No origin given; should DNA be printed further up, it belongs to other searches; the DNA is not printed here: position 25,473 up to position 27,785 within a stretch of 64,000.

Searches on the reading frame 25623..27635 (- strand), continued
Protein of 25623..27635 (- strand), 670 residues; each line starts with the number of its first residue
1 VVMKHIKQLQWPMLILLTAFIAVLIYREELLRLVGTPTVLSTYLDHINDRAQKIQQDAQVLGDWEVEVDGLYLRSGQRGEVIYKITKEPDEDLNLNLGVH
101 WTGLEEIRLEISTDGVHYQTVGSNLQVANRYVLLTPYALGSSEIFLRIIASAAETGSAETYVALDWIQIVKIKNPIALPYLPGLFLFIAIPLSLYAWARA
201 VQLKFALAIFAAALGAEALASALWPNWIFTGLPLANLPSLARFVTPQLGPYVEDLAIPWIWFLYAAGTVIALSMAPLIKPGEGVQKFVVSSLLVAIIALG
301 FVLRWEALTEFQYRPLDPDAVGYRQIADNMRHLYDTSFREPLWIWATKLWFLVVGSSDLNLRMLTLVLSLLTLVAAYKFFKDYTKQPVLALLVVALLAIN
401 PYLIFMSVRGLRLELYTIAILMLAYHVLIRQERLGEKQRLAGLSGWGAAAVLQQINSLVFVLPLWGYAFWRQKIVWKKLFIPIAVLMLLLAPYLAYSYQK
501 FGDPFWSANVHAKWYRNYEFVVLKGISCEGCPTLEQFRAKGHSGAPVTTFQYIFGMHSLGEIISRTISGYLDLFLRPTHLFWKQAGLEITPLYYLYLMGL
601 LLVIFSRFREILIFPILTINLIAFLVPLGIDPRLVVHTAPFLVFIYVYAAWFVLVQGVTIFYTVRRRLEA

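Call 74: find_encoding_contigs(protein=P0254, flank=8000, max_places=3)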
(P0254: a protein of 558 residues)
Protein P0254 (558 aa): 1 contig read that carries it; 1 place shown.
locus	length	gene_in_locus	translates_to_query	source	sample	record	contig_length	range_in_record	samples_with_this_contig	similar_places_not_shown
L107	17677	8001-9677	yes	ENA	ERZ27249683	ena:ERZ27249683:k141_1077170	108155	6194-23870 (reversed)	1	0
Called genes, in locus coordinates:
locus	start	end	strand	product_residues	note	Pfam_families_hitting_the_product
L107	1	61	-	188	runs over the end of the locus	PF00188:CAP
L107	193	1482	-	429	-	-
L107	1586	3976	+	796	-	PF00488:MutS_V, PF20297:MSSS (faint), PF01713:Smr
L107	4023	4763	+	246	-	PF05219:DREV (weak), PF13489:Methyltransf_23, PF05401:NodS (weak), PF13847:Methyltransf_31, PF08241:Methyltransf_11, PF08242:Methyltransf_12, PF13649:Methyltransf_25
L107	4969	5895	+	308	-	PF00535:Glycos_transf_2 (weak), PF26629:GT2_TM_C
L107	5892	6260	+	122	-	PF00892:EamA, PF00893:Multi_Drug_Res (faint), PF10639:TMEM234 (weak)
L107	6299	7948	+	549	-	PF13231:PMT_2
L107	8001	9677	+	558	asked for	PF13231:PMT_2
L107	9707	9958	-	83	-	-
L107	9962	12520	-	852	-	PF00270:DEAD, PF04851:ResIII (faint), PF00271:Helicase_C, PF19306:WHD_Lhr, PF08494:DEAD_assoc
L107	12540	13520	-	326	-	PF01553:Acyltransferase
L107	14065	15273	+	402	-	PF00009:GTP_EFTU, PF03144:GTP_EFTU_D2, PF03143:GTP_EFTU_D3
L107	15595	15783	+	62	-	PF00584:SecE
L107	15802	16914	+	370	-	PF18298:NusG_add, PF02357:NusG, PF00467:KOW (weak)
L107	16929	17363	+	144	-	PF03946:Ribosomal_L11_N, PF00298:Ribosomal_L11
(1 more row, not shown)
